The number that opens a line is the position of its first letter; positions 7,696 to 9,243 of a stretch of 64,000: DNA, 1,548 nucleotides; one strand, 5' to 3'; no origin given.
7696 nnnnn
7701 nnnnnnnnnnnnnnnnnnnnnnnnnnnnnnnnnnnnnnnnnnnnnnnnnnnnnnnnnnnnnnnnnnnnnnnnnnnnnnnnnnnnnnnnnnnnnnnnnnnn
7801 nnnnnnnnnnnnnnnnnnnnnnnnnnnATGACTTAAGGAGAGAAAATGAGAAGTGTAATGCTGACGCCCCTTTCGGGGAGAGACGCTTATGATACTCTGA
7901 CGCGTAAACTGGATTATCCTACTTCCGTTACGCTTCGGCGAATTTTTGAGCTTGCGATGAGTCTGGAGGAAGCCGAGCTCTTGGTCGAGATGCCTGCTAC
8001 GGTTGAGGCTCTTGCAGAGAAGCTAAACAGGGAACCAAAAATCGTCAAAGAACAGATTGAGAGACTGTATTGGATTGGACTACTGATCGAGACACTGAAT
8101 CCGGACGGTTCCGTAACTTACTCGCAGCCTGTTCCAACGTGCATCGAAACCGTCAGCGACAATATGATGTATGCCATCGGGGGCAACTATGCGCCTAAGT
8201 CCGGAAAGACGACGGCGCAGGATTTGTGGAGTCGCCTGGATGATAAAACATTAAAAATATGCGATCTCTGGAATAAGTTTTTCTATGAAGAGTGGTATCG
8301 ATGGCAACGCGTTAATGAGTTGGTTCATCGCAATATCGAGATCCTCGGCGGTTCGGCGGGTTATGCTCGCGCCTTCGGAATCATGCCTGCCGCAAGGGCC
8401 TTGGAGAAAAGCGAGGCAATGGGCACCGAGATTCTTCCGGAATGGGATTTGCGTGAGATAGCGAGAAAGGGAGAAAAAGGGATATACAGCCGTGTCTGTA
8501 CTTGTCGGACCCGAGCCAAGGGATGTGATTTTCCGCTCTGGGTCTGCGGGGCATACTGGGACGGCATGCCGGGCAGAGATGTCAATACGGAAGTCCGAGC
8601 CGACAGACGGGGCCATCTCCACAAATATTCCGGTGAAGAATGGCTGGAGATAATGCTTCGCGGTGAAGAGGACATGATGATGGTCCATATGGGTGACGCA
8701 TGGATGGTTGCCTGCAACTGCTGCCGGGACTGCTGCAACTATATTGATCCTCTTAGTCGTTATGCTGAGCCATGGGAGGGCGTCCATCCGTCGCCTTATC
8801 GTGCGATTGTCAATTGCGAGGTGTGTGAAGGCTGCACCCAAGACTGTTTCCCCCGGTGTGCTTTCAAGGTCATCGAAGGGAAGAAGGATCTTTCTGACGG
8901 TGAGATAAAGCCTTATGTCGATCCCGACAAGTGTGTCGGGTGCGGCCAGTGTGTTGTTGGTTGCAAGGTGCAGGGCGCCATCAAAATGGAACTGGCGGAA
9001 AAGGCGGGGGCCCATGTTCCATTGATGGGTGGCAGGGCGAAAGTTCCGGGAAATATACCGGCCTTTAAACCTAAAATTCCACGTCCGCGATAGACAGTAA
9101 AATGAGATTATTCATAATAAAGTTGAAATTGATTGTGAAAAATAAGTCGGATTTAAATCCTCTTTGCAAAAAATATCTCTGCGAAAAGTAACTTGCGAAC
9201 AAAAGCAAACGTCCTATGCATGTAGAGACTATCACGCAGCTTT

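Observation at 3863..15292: Five-fold expansion of an uncharacterised winged-helix / poly-cysteine / di-ferredoxin protein module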

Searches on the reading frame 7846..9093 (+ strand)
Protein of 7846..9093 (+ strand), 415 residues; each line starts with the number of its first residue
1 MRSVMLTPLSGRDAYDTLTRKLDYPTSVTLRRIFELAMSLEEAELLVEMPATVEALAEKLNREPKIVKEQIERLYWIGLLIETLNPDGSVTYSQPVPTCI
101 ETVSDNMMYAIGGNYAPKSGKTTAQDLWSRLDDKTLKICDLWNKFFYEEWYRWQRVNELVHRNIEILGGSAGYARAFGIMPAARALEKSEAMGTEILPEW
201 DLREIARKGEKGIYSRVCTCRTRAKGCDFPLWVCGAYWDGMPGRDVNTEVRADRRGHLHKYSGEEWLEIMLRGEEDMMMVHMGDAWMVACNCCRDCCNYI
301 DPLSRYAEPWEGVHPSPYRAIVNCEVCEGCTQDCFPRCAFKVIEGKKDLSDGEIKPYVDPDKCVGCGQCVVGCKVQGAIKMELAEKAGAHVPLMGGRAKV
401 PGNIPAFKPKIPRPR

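Call 3: search_protein_families(library=pfam, proteins=[window:7846-9093:+], max_evalue=0.01)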
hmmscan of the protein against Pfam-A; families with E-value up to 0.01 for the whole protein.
window:7846-9093:+ (415 aa): 7 families
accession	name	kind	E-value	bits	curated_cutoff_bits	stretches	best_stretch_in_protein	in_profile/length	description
PF12837.12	Fer4_6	-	2.3e-06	27.7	25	1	355-379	1-24/24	4Fe-4S binding domain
PF12797.12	Fer4_2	-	3.5e-05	23.9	24.5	1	355-374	2-21/22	4Fe-4S binding domain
PF12838.12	Fer4_7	-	8e-05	23.5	27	1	327-375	2-50/52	4Fe-4S dicluster domain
PF00037.32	Fer4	-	0.00012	22.1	21.1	1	356-374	1-19/24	4Fe-4S binding domain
PF13187.11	Fer4_9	-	0.00024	21.5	27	1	327-375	2-49/52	4Fe-4S dicluster domain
PF13237.11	Fer4_10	-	0.0038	17.5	25.5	1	356-381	2-28/53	4Fe-4S dicluster domain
PF14697.11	Fer4_21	-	0.0062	17.1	35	1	322-381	3-59/59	4Fe-4S dicluster domain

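Call 4: search_protein_families(library=ncbifam, proteins=[window:7846-9093:+], max_evalue=0.01)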
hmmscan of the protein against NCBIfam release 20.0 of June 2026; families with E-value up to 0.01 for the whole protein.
window:7846-9093:+ (415 aa): 4 families
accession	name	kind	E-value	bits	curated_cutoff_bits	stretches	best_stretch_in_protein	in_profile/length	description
NF040770.1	hetero_SS_HdrA2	exception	5.1e-05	21.6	1100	1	316-384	568-628/777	CoB-CoM heterodisulfide reductase HdrA2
NF041891.1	hdrA_Methbact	equivalog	6.5e-05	21.3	1300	1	312-381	559-620/762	ferredoxin:CoB-CoM heterodisulfide reductase subunit HdrA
NF006183.0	PRK08318.1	equivalog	0.0034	16.2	335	1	322-387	339-403/422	NAD-dependent dihydropyrimidine dehydrogenase subunit PreA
TIGR04105.1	FeFe_hydrog_B1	subfamily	0.0035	16.1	450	1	323-379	109-160/462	monomeric [FeFe] hydrogenase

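Call 9: search_solved_structures(query=window:7846-9093:+, max_evalue=1)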
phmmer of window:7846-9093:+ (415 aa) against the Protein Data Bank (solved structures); distinct sequences matched with E-value up to 1: 53.
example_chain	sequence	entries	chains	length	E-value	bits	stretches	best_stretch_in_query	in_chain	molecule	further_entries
9sfi_U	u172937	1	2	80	0.0047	18.8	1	357-376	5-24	4Fe-4S binding protein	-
7tgh_S8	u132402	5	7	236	0.0089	17.9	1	323-413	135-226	NADH-ubiquinone oxidoreductase 1, chain, putative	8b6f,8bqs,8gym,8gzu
6x89_S8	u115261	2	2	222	0.014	17.2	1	243-382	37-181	NADH dehydrogenase [ubiquinone] iron-sulfur protein 8, mitochondrial | NDUS8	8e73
9sfi_A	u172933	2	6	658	0.016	17.1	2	318-381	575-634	CoB--CoM heterodisulfide reductase iron-sulfur subunit A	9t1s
1bqx_A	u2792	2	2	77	0.022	16.6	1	337-378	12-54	PROTEIN (FERREDOXIN) | FERREDOXIN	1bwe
1bc6_A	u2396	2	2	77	0.023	16.5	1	349-378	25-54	7-FE FERREDOXIN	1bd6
7np8_A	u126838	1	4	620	0.027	16.3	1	247-377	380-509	Coenzyme F420-dependent sulfite reductase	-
2vpw_B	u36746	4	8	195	0.028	16.2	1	326-375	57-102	NRFC PROTEIN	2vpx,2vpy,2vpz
8riu_A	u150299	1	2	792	0.038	15.8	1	324-379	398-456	Acetyl-CoA decarbonylase/synthase complex subunit alpha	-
5t5i_G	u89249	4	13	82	0.051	15.4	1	360-385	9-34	Tungsten formylmethanofuran dehydrogenase subunit fwdG | Tungsten formylmethanofuran dehydrogenase, subunit G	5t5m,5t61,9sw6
7zm7_I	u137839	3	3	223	0.058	15.2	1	318-410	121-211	Oxidoreductase-like protein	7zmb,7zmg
1kqf_B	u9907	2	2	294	0.11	14.3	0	331-389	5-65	FORMATE DEHYDROGENASE, NITRATE-INDUCIBLE, IRON-SULFUR SUBUNIT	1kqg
9iho_I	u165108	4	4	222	0.11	14.2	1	316-385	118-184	NUIM (TYKY) subunit of mitochondrial NADH:ubiquinone oxidoreductase (Complex I)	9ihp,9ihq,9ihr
7b0n_I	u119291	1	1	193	0.15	13.9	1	315-385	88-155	Subunit NUIM of protein NADH:Ubiquinone Oxidoreductase (Complex I)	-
7ar7_I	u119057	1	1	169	0.18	13.6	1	323-383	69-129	NADH dehydrogenase [ubiquinone] iron-sulfur protein 8-A, mitochondrial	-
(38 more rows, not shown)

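Call 11: find_homologous_proteins(query=window:7846-9093:+, max_evalue=0.001)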
Query window:7846-9093:+ (415 aa): 41 proteins with E <= 0.001 among 3890 candidates.
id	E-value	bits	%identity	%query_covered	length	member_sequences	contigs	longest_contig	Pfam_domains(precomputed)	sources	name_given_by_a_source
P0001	2.4e-293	990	100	100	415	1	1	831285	PF12837.13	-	-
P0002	8.2e-240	814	79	100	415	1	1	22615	PF12837.13,PF00037.33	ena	-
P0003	1.8e-222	757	75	100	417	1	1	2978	PF12797.13,PF12837.13,PF00037.33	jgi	jgi:NAD-dependent dihydropyrimidine dehydrogenase PreA subunit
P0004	2.2e-221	753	74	99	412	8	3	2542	PF14697.12,PF12797.13,PF12837.13,PF12838.13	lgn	-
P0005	2.4e-221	753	75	99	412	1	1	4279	PF12797.13,PF12837.13,PF12838.13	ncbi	-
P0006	6.7e-219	745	75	98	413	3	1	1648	PF12837.13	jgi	jgi:NAD-dependent dihydropyrimidine dehydrogenase PreA subunit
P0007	7.8e-219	745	74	98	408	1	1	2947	PF12837.13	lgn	-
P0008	6.2e-216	735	73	99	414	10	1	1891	PF14697.12,PF12797.13,PF12837.13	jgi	jgi:NAD-dependent dihydropyrimidine dehydrogenase PreA subunit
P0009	1.9e-213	727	72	100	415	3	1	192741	PF12837.13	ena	-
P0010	2.0e-213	727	72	100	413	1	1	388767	PF12837.13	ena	-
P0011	6.2e-213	725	72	98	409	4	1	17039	PF12797.13,PF12837.13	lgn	-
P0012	2.9e-211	720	71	99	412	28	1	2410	-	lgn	-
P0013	1.6e-210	717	71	99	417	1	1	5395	PF12837.13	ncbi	-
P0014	5.8e-210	716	69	100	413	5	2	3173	PF12797.13,PF12837.13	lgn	-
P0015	6.7e-210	715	72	98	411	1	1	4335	PF14697.12,PF12797.13,PF12837.13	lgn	-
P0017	4.9e-209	713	71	98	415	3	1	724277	PF12837.13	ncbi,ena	-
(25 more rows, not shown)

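Call 22: find_encoding_contigs(protein=P0017, flank=10000, max_places=2)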
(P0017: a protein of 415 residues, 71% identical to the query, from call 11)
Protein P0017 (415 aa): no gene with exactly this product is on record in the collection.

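Call 48: list_cluster_members(proteins=[P0042, window:7846-9090:+, P0017, P0047, window:3863-6529:+])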
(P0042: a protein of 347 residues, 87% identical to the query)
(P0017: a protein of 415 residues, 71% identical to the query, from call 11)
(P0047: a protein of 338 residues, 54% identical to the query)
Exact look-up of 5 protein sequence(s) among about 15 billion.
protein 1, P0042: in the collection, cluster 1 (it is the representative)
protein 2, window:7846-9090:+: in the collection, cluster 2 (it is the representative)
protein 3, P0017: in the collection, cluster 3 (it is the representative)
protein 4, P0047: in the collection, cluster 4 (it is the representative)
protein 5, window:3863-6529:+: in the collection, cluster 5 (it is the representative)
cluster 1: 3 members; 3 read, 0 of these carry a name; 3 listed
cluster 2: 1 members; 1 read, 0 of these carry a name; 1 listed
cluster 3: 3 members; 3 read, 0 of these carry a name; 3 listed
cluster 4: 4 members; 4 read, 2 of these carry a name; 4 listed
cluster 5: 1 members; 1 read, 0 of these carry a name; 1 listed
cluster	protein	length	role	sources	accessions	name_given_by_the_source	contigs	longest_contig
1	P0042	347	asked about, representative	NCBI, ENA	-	-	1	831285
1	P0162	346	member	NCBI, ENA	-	-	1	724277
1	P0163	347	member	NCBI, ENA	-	-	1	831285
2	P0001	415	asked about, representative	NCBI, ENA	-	-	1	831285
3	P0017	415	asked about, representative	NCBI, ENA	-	-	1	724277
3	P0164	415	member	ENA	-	-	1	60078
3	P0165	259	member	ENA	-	-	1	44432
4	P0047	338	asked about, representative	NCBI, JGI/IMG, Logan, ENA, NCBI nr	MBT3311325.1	MAG: ferredoxin family protein [Desulfobacteraceae bacterium] | NAD-dependent dihydropyrimidine dehydrogenase PreA subunit | ferredoxin family protein [Desulfobacteraceae bacterium]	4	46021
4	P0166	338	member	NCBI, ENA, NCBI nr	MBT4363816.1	MAG: ferredoxin family protein [Desulfobacteraceae bacterium] | ferredoxin family protein [Desulfobacteraceae bacterium]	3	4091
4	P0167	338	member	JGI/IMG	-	-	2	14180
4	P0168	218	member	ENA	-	-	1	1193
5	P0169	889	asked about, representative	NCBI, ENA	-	-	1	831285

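Call 53: find_encoding_contigs(protein=P0002, flank=10000, max_places=2)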
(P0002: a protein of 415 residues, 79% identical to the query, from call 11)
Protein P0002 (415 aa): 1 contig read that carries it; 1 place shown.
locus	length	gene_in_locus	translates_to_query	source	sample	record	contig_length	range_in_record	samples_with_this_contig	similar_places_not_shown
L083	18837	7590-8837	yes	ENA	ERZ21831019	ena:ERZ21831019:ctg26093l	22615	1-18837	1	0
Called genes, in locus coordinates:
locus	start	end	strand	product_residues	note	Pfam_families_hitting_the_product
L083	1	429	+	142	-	?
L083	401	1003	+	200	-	PF00724:Oxidored_FMN, PF00890:FAD_binding_2 (weak), PF03486:HI0933_like (weak), PF07992:Pyr_redox_2, PF13450:NAD_binding_8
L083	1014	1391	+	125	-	PF07992:Pyr_redox_2, PF00070:Pyr_redox, PF01266:DAO (faint)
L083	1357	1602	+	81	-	-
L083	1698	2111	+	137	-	PF06050:HGD-D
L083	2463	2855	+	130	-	PF06050:HGD-D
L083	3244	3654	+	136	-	PF01869:BcrAD_BadFG, PF22521:HypF_C_2 (weak), PF02782:FGGY_C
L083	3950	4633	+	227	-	PF06050:HGD-D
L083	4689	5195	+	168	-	PF06050:HGD-D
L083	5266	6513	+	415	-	PF12797:Fer4_2 (weak), PF12837:Fer4_6 (weak)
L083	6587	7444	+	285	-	PF04240:Caroten_synth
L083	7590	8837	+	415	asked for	PF00037:Fer4 (faint), PF12837:Fer4_6 (weak)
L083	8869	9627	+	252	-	PF00106:adh_short, PF08659:KR, PF13561:adh_short_C2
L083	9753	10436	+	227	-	-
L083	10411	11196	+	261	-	PF00142:Fer4_NifH (weak), PF01656:CbiA, PF10609:ParA, PF13614:AAA_31 (weak)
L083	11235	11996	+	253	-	PF23441:SDR, PF00106:adh_short, PF08659:KR, PF13561:adh_short_C2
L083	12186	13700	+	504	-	PF06980:DUF1302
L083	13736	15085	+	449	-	PF07044:DUF1329, PF17131:TP_0789-like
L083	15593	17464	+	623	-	PF02730:AFOR_N, PF01314:AFOR_C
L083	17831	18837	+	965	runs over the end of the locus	PF00111:Fer2, PF01799:Fer2_2, PF01315:Ald_Xan_dh_C, PF02738:MoCoBD_1, PF20256:MoCoBD_2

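Call 54: find_encoding_contigs(protein=P0010, flank=10000, max_places=2)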
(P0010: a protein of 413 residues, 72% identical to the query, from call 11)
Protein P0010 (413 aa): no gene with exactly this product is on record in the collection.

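Call 65: find_related_loci(query=A5, collection=metagenome_contigs, flank=9000)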
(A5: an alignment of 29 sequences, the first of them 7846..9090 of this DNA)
Query A5 (415 aa) in metagenome_contigs; peptide patterns used: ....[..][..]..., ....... (x = any residue, [..] = any of these).
114 stretches matched a pattern; 8 encode a relative of the query (tblastn E <= 1e-3); 8 distinct loci.
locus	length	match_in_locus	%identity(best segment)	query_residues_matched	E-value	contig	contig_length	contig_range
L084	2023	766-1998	73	3-413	0e+0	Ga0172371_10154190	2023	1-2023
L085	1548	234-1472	73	3-414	0e+0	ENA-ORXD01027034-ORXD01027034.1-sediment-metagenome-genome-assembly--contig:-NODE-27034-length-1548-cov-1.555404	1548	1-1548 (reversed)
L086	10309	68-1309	69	2-415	0e+0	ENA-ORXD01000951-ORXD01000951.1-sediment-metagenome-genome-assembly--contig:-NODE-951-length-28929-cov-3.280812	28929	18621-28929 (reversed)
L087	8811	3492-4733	69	2-415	0e+0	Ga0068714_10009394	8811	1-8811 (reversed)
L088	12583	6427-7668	68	2-415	0e+0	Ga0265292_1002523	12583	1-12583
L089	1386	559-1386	73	7-283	1e-148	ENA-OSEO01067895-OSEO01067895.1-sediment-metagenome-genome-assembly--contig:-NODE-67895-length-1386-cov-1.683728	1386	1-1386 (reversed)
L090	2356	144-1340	51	4-404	2e-142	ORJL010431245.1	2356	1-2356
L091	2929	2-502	75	247-413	1e-86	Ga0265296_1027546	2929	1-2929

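Call 68: search_protein_families(library=pfam, proteins=[L088:854-1945:-, L088:2546-3106:-, L088:3332-4591:+, L088:4557-6023:+, L088:7712-8470:+, L088:8484-9191:+, L088:9166-9951:+, L088:10133-11263:+, L088:11396-12343:+, L086:5993-7564:+], max_evalue=0.0001)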
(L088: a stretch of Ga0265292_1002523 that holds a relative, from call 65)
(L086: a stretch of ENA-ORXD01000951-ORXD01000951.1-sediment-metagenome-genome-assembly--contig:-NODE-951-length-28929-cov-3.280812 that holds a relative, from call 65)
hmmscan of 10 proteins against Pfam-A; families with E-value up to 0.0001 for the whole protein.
L088:854-1945:- (363 aa): 2 families
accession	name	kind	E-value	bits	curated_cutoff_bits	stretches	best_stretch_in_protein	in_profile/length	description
PF01571.26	GCV_T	-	6.1e-86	288.2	25.6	1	7-258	2-254/255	Aminomethyltransferase folate-binding domain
PF08669.17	GCV_T_C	-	2.1e-24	85.6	25.9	1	282-360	1-80/80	Glycine cleavage T-protein C-terminal barrel domain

L088:2546-3106:- (186 aa): 1 family
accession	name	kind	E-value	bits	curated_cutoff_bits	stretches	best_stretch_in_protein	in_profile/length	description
PF01327.26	Pep_deformylase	-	3.9e-40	137.4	22.8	1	20-165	9-149/156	Polypeptide deformylase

L088:3332-4591:+ (419 aa): 1 family
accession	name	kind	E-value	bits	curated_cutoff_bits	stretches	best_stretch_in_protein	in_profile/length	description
PF04055.27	Radical_SAM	-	8.5e-20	72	29.5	1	41-162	2-123/166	Radical SAM superfamily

L088:4557-6023:+ (488 aa): 2 families
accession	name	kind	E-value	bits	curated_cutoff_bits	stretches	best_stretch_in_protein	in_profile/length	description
PF03841.19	SelA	-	2e-154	514.5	22.8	1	106-471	1-366/367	L-seryl-tRNA selenium transferase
PF01053.26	Cys_Met_Meta_PP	-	4.1e-05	22.8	27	0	155-334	55-217/381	Cys/Met metabolism PLP-dependent enzyme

L088:7712-8470:+ (252 aa): 4 families
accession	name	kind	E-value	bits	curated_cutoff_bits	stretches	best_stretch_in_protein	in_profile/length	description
PF13561.12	adh_short_C2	-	7.5e-62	209.4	27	1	12-251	1-234/236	Enoyl-(Acyl carrier protein) reductase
PF00106.31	adh_short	-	1.5e-53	181.6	26.6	1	6-199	1-193/195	short chain dehydrogenase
PF08659.16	KR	-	9e-17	62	22.6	1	9-168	4-162/180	KR domain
PF23441.1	SDR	-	1.7e-06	28.1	27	1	2-251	4-254/258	SDR-like rossmann domain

L088:8484-9191:+ (235 aa): 0 families

L088:9166-9951:+ (261 aa): 5 families
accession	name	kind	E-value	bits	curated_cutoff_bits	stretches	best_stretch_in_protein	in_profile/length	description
PF01656.29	CbiA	-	2.2e-15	57.2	25.4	1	5-243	3-125/125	CobQ/CobB/MinD/ParA nucleotide binding domain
PF10609.15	ParA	-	8.6e-10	38.9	27.1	1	4-53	6-56/246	NUBPL iron-transfer P-loop NTPase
PF00142.24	Fer4_NifH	-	3.8e-07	30.3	25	1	2-48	1-47/271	4Fe-4S iron sulfur cluster binding proteins, NifH/frxC family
PF13614.12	AAA_31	-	9.4e-07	29.4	27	1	4-95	4-92/177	AAA domain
PF01583.26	APS_kinase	-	5.4e-05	23.7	21.1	0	5-55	6-56/152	Adenylylsulphate kinase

L088:10133-11263:+ (376 aa): 5 families
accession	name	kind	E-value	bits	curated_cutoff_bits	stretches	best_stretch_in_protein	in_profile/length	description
PF00441.29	Acyl-CoA_dh_1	-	9.7e-51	172.3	22.4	1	225-374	1-150/150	Acyl-CoA dehydrogenase, C-terminal domain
PF02771.21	Acyl-CoA_dh_N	-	9.6e-32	110.2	22.9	1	8-116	2-111/113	Acyl-CoA dehydrogenase, N-terminal domain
PF02770.24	Acyl-CoA_dh_M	-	2.4e-24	85.8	33.3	1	122-213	1-97/97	Acyl-CoA dehydrogenase, middle domain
PF08028.16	Acyl-CoA_dh_2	-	2.8e-23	83.1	22.7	1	240-362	1-133/134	Acyl-CoA dehydrogenase, C-terminal domain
PF22924.1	ACOX_C_alpha1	-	9.7e-07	29.2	27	0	259-366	28-161/169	Acyl-CoA oxidase, C-alpha1 domain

L088:11396-12343:+ (315 aa): 1 family
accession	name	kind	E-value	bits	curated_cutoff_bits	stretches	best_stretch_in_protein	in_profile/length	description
PF01545.26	Cation_efflux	-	4.4e-34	118.4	26.6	1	25-228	2-198/198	Cation efflux family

L086:5993-7564:+ (523 aa): 3 families
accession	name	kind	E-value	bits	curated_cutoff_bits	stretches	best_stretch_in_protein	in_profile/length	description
PF13671.12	AAA_33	-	7.6e-24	85.1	27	1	341-490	1-142/143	AAA domain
PF01636.29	APH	-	2e-06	28.2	23.2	1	64-278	37-231/239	Phosphotransferase enzyme family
PF13238.12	AAA_18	-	4.2e-06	27.7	29.4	1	342-472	1-117/128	AAA domain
